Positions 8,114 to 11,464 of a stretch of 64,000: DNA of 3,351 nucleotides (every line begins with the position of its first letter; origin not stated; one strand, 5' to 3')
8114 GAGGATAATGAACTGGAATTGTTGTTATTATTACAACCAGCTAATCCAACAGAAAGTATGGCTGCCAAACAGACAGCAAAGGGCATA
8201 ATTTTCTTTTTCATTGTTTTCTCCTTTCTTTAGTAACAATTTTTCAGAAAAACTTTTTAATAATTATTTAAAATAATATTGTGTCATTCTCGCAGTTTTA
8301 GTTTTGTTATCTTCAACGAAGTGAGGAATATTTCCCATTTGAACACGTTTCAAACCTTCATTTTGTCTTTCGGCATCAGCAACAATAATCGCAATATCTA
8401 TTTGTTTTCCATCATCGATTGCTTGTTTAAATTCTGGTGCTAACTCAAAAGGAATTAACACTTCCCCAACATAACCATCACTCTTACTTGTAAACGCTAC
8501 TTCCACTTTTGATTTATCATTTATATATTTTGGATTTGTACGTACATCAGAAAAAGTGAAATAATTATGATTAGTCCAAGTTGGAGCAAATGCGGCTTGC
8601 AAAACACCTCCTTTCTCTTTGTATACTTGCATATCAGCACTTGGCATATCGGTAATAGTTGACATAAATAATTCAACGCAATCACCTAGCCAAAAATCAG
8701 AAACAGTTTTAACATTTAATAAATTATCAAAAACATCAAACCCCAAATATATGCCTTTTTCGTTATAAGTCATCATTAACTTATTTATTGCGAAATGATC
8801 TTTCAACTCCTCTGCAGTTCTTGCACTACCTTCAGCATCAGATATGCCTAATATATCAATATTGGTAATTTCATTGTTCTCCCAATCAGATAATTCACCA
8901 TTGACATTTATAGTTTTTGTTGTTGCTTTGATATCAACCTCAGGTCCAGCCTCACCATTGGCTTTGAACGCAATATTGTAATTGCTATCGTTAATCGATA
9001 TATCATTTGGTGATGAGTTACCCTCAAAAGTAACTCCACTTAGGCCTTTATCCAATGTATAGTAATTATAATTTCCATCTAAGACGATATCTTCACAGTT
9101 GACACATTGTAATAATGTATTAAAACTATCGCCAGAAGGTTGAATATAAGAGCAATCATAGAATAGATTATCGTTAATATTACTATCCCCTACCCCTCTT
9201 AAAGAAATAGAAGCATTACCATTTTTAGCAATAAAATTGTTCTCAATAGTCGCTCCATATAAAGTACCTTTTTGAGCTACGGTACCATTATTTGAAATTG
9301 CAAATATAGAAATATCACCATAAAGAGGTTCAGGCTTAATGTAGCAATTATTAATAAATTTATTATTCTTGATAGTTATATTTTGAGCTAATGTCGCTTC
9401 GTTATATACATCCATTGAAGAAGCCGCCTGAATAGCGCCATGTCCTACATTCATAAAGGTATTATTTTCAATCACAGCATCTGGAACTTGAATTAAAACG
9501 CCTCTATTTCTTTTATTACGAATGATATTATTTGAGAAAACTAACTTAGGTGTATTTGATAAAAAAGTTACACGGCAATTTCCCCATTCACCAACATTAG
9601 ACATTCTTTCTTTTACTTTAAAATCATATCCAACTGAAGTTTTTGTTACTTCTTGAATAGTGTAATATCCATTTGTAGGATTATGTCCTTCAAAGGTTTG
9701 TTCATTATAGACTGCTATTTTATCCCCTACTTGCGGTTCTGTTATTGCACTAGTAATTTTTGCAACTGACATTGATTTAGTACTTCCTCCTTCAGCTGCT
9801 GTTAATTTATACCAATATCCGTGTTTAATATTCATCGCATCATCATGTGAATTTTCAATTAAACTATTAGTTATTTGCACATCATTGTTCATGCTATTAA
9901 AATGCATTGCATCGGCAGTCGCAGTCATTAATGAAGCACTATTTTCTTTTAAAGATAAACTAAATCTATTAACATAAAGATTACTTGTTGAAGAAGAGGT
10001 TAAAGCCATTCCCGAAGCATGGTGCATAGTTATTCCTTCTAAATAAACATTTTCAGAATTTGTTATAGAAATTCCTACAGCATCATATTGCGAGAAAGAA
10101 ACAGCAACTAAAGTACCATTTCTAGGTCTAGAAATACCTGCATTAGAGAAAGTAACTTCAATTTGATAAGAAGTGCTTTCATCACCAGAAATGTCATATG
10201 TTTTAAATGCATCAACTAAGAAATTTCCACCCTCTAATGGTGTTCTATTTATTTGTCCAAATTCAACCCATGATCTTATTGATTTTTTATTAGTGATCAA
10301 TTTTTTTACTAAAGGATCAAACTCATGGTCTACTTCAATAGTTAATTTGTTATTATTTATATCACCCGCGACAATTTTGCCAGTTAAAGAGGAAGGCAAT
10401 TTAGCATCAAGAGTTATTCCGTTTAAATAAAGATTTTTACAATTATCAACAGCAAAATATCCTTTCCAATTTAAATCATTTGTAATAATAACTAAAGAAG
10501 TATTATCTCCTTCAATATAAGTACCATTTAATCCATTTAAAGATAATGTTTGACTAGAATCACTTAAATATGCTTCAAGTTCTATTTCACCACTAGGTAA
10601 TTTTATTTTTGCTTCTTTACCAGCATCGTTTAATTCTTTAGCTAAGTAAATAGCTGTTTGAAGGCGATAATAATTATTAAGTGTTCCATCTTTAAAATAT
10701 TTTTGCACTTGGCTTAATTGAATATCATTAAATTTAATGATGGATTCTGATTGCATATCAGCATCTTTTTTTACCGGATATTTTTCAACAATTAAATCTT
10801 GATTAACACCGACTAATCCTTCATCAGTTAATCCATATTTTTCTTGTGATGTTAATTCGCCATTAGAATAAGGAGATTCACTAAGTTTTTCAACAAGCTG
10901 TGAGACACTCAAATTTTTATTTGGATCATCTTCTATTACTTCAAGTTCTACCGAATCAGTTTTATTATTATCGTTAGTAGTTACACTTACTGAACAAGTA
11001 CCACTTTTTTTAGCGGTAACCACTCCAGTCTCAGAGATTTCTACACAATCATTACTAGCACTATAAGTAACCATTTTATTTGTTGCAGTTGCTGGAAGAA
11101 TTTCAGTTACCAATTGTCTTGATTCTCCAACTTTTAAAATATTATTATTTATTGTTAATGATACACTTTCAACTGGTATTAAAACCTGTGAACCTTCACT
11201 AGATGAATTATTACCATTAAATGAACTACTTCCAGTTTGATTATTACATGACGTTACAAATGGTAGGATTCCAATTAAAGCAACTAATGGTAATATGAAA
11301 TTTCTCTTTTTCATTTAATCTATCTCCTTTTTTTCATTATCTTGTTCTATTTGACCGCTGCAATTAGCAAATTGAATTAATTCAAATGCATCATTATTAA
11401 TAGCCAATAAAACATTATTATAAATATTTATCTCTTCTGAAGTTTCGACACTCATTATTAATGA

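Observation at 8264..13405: Tandem paralogous beta-helix surface lipoproteins, one fused to Big_2 and a CBM9-like domain: possible endo-acting rhamnoglycan depolymerases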

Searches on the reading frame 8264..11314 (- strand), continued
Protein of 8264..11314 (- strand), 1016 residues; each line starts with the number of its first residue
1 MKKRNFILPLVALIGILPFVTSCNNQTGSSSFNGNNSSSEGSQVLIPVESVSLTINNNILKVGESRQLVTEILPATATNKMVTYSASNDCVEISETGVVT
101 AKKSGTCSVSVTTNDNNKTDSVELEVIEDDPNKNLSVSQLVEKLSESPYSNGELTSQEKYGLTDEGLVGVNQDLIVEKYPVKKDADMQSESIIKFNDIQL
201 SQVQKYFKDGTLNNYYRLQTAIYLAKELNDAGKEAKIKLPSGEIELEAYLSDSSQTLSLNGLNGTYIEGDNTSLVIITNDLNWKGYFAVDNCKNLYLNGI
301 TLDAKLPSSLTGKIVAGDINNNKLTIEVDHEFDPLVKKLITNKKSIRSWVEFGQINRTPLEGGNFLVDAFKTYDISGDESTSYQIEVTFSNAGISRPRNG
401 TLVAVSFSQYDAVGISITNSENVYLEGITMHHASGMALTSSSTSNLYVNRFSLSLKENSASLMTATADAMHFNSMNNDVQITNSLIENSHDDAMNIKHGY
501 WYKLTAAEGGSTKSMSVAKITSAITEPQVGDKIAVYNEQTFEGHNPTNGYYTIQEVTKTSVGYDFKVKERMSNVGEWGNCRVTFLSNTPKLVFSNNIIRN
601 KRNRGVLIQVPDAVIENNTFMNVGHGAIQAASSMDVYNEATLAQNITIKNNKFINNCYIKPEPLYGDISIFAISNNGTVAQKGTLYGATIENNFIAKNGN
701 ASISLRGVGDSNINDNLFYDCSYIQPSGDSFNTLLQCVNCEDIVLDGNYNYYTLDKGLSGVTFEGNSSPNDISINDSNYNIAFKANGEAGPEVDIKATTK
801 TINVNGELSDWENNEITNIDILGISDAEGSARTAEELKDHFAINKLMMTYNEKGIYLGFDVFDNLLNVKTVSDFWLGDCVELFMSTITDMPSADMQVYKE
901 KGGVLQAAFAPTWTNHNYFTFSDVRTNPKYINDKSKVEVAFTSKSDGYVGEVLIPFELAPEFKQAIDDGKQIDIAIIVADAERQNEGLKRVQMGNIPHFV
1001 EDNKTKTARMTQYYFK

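Call 47: find_related_loci(query=A1, collection=genome_contigs, flank=10000)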
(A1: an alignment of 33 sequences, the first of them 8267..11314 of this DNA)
Query A1 (1016 aa) in genome_contigs; peptide patterns used: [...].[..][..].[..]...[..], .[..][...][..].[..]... (x = any residue, [..] = any of these).
88 stretches matched a pattern; 59 encode a relative of the query (tblastn E <= 1e-3); 54 distinct loci.
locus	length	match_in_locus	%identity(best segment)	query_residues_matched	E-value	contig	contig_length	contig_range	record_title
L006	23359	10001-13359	68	34-1016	0e+0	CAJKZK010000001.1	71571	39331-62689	MAG TPA_asm: uncultured Firmicutes bacterium isolate SRR5519172-bin.28 genome assembly, contig: NODE_339_length_71571_co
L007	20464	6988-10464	59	1-1016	0e+0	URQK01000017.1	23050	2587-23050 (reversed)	uncultured Mollicutes bacterium isolate UMGS1248 genome assembly, contig: NODE_1240_length_23050_cov_3.574516, whole gen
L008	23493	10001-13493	59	1-1016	0e+0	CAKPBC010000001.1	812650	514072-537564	MAG: uncultured Bacilli bacterium isolate REFINED_METABAT215_TOP10_CONTIGS_1500_ASSEMBLY_K77_MERGED__Hadza_MoBio_hadza-E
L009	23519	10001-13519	57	1-1015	0e+0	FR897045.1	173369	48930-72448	Coprobacillus sp. CAG:826 genomic scaffold, scf32, whole genome shotgun sequence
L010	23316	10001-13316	59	46-1015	0e+0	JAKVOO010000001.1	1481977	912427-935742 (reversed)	MAG: Bacilli bacterium isolate UW_MP_BACIL2_1 Ga0455828_0005, whole genome shotgun sequence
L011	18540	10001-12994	61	3-1016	0e+0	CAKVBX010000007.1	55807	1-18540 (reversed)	MAG: uncultured Bacilli bacterium isolate REFINED_METABAT215_TOP10_CONTIGS_1500_ASSEMBLY_K77_MERGED__Nepal_MoBio_Fiber-H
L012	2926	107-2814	71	45-1016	0e+0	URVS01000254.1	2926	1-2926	uncultured Mollicutes bacterium isolate UMGS1395 genome assembly, contig: NODE_16239_length_2926_cov_2.195751, whole gen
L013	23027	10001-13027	53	1-1016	0e+0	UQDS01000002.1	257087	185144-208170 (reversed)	uncultured Mollicutes bacterium isolate UMGS171 genome assembly, contig: NODE_11_length_257087_cov_6.140022, whole genom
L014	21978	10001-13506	52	44-1016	0e+0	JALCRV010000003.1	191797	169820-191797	MAG: Bacilli bacterium isolate UW_MP_BACIL3_1 Ga0455773_000014, whole genome shotgun sequence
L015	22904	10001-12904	53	48-1015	0e+0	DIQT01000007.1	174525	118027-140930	MAG TPA_asm: Bacillales bacterium UBA5455 UBA5455_contig_2288, whole genome shotgun sequence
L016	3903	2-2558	66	45-1016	0e+0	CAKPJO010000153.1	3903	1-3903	MAG: uncultured Bacilli bacterium isolate REFINED_METABAT215_TOP10_CONTIGS_1500_ASSEMBLY_K77_MERGED__Hadza_MoBio_hadza-A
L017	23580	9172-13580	50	103-1016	0e+0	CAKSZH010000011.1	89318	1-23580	MAG: uncultured Eubacteriales bacterium isolate REFINED_METABAT215_TOP10_CONTIGS_1500_ASSEMBLY_K77_MERGED__Hadza_MoBio_h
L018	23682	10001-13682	49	1-1016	0e+0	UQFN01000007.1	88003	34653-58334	uncultured Mollicutes bacterium isolate UMGS236 genome assembly, contig: NODE_78_length_88003_cov_62.249352, whole genom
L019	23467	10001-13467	46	1-1015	0e+0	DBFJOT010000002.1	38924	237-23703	MAG TPA_asm: Candidatus Onthovivens sp. isolate MAG8465 contig2, whole genome shotgun sequence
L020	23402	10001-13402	49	1-1016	0e+0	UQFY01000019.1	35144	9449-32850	uncultured Mollicutes bacterium isolate UMGS237 genome assembly, contig: NODE_258_length_35144_cov_6.501012, whole genom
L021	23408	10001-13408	48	1-1016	0e+0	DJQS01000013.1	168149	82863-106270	MAG TPA_asm: Bacillales bacterium UBA6380 UBA6380_contig_415, whole genome shotgun sequence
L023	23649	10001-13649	45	1-1016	0e+0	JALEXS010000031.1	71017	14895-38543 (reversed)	MAG: Mollicutes bacterium isolate SUG431 k141_5013524, whole genome shotgun sequence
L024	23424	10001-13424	67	1-1016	0e+0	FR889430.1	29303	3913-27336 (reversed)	Firmicutes bacterium CAG:449 genomic scaffold, scf156, whole genome shotgun sequence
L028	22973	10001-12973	58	17-1016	0e+0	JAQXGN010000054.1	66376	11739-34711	MAG: Bacillales bacterium isolate SUG1176 k141_955777, whole genome shotgun sequence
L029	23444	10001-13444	45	1-1016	0e+0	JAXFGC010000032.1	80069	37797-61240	MAG: Candidatus Enteromonas sp. isolate SUG2460 k141_1954659, whole genome shotgun sequence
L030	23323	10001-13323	46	1-1016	0e+0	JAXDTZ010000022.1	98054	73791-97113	MAG: Candidatus Enteromonas sp. isolate SUG2459 k141_1110924, whole genome shotgun sequence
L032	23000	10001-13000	43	2-1016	0e+0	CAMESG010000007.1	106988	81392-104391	MAG: uncultured Mollicutes bacterium isolate SRR11489785_bin.2_metaWRAP_v1.3_MAG genome assembly, contig: ERZ11466792.10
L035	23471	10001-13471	48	1-1016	0e+0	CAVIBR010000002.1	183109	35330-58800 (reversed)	Bacteroides uniformis isolate H07682-L1_cleanbin_000028 genome assembly, contig: Spades_H07682-L1_contig_6, whole genome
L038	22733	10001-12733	51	103-1016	0e+0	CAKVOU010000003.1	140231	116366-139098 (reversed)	MAG: uncultured Eubacteriales bacterium isolate REFINED_METABAT215_TOP10_CONTIGS_1500_ASSEMBLY_K77_MERGED__Hadza_MoBio_h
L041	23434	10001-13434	47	1-1016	0e+0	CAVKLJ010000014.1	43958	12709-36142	Lachnospiraceae bacterium isolate H07689-L1_cleanbin_000018 genome assembly, contig: Spades_H07689-L1_contig_429, whole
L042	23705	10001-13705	47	1-1016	0e+0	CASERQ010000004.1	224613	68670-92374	uncultured bacterium isolate O104_L1_H550_idba_bin.52 genome assembly, contig: O104_L1_H550_idba_bin.52.fa_scaffold_55,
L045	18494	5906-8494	35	130-1015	3e-174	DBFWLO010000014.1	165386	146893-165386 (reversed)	MAG TPA_asm: Candidatus Scatosoma sp. isolate MAG7883 contig14, whole genome shotgun sequence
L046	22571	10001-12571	36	136-1015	5e-174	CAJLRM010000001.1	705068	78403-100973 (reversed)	MAG TPA_asm: uncultured Clostridiales bacterium isolate ERR1600743-bin.83 genome assembly, contig: NODE_1_length_705068_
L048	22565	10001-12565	36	137-1015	3e-169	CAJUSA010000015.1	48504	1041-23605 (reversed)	MAG TPA_asm: uncultured Christensenellaceae bacterium isolate MGBC162833 genome assembly, contig: MGBC162833.15, whole g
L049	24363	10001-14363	35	129-1013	2e-163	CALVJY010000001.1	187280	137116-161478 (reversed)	MAG: uncultured Clostridia bacterium isolate BRZ_K__bin120 genome assembly, contig: BRZ_K__NODE_123_length_187280_cov_6.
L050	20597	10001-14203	35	136-1015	3e-163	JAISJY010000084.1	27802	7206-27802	MAG: Bacillales bacterium isolate Hs463_bin23 k119_2950005, whole genome shotgun sequence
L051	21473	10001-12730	35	95-1015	9e-160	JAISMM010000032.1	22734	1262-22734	MAG: Clostridiales bacterium isolate Im510_bin34 k119_1044638, whole genome shotgun sequence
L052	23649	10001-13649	46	1-1016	0e+0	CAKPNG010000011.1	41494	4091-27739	MAG: uncultured Bacilli bacterium isolate REFINED_METABAT215_TOP10_CONTIGS_1500_ASSEMBLY_K77_MERGED__Hadza_MoBio_hadza-I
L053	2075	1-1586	55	1-1016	2e-151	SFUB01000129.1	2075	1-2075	MAG: bacterium isolate W1P33.029 Contig20551, whole genome shotgun sequence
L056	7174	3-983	57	48-1016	1e-58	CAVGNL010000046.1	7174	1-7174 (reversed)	Prevotella sp. CAG:755 isolate H07668-L1_cleanbin_000056 genome assembly, contig: Spades_H07668-L1_contig_5304, whole ge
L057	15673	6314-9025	27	144-1016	1e-72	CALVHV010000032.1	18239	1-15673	MAG: uncultured Clostridia bacterium isolate BRZ_CN__bin63 genome assembly, contig: BRZ_CN__NODE_4185_length_18239_cov_5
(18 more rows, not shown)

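Call 92: search_protein_families(library=pfam, proteins=[L046:308-1444:+, L046:1480-2928:+, L048:193-1656:+, L049:1170-4616:+, L050:675-3371:+, L045:13160-14398:+, L045:16257-17942:+, L051:15614-16939:+, L051:18320-20092:+, L049:18798-20288:-], max_evalue=0.00001)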
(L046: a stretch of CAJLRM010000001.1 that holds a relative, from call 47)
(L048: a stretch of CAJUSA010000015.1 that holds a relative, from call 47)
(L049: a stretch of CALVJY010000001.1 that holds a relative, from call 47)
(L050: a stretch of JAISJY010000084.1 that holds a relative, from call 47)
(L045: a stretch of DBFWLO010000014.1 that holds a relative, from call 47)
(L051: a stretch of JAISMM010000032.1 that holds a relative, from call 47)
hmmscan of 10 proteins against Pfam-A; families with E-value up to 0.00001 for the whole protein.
L046:308-1444:+ (379 aa): 0 families

L046:1480-2928:+ (483 aa): 0 families

L048:193-1656:+ (488 aa): 3 families
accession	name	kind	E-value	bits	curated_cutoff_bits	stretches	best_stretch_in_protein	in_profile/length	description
PF09547.16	SpoIVA_ATPase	-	5.8e-101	337.3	26.6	1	1-233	1-237/237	Stage IV sporulation protein A, ATPase domain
PF20438.3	SpoIVA_middle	-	2e-43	149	25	1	234-412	1-179/179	Stage IV sporulation protein A, middle domain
PF20439.3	SpoIVA_C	-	5.5e-22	78.1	25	1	413-488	1-76/76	Sporulation stage IV protein A, C-terminal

L049:1170-4616:+ (1149 aa): 3 families
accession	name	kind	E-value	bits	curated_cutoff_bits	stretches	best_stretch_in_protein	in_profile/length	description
PF13290.12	CHB_HEX_C_1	-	2.4e-12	47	22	1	456-519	2-61/67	Chitobiase/beta-hexosaminidase C-terminal domain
PF13287.12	Fn3_assoc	-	5.4e-11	42.9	23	1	466-527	1-59/59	Fn3 associated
PF22633.2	F5_F8_type_C_2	-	7e-06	27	27.8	0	563-654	3-91/91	NedA-like, galactose-binding domain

L050:675-3371:+ (899 aa): 3 families
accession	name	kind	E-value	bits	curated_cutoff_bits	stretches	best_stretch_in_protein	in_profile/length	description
PF02518.31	HATPase_c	-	1.1e-28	100.3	26.4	1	507-622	1-109/111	Histidine kinase-, DNA gyrase B-, and HSP90-like ATPase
PF00072.30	Response_reg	-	9.2e-23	81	30.2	1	775-890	1-110/111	Response regulator receiver domain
PF00512.31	HisKA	-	7.9e-21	74.3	26.9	1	395-459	1-65/66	His Kinase A (phospho-acceptor) domain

L045:13160-14398:+ (413 aa): 3 families
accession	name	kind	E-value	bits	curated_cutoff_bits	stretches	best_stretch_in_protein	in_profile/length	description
PF01408.29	GFO_IDH_MocA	-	1.4e-18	68.1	24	1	1-122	1-119/120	Oxidoreductase family, NAD-binding Rossmann fold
PF22725.1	GFO_IDH_MocA_C3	-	9.2e-12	45.5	27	1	131-210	1-76/124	GFO/IDH/MocA C-terminal domain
PF02894.22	GFO_IDH_MocA_C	-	7.5e-09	36.1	22.9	1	135-403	1-209/218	Oxidoreductase family, C-terminal alpha/beta domain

L045:16257-17942:+ (562 aa): 0 families

L051:15614-16939:+ (442 aa): 2 families
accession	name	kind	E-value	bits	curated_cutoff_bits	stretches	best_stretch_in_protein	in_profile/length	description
PF13635.12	DUF4143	-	6.7e-31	107.6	28.1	1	223-386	3-159/160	Domain of unknown function (DUF4143)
PF13173.12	AAA_14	-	1e-10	42.2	27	1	44-157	4-127/129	AAA domain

L051:18320-20092:+ (591 aa): 4 families
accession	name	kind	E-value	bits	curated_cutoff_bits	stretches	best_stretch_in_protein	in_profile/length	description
PF02837.24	Glyco_hydro_2_N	-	5.3e-18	65.9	28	1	32-147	2-133/169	Glycosyl hydrolases family 2, sugar binding domain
PF02836.23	Glyco_hydro_2_C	-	2.2e-15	57.1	21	1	294-519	1-220/302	Glycosyl hydrolases family 2, TIM barrel domain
PF22666.2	Glyco_hydro_2_N2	-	5.9e-14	52.9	27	1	58-160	29-130/167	Glycosyl hydrolase 2 galactose-binding domain-like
PF00703.27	Glyco_hydro_2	-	8.8e-11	43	23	1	189-292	1-109/109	Glycosyl hydrolases family 2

L049:18798-20288:- (497 aa): 0 families

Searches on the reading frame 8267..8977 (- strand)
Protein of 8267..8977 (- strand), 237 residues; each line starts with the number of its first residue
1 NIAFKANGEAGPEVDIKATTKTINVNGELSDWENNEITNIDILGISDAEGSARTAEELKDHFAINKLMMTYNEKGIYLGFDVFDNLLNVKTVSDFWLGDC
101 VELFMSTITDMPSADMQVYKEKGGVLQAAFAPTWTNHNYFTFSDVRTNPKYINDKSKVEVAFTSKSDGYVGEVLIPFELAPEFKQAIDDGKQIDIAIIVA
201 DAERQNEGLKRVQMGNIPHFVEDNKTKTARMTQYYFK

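Call 37: search_solved_structures(query=window:8267-8977:-, max_evalue=10, show_alignments=1)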
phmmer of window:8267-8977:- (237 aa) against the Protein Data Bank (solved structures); distinct sequences matched with E-value up to 10: 1.
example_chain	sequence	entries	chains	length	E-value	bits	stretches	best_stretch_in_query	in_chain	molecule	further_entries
4he5_A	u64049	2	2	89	0.45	13.3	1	70-132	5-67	Peptidase family U32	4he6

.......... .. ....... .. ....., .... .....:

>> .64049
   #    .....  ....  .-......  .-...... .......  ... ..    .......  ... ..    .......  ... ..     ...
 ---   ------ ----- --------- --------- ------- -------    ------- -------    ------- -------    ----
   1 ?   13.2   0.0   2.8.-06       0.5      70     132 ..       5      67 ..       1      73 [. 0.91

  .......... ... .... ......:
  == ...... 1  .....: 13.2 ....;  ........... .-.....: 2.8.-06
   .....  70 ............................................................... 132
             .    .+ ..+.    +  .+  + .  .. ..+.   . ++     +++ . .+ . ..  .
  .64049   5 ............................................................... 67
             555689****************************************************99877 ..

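Call 38: search_protein_families(library=pfam, proteins=[window:8267-8977:-], max_evalue=1)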
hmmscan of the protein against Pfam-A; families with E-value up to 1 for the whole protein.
window:8267-8977:- (237 aa): 2 families
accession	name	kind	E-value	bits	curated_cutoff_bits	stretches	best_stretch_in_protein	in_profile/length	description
PF06452.16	CBM9_1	-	4.5e-05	23.9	23.4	1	66-208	34-157/185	Carbohydrate family 9 binding domain-like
PF18651.6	CshA_NR2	-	0.094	13.3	24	1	113-207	48-118/196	Surface adhesin CshA non-repetitive domain 2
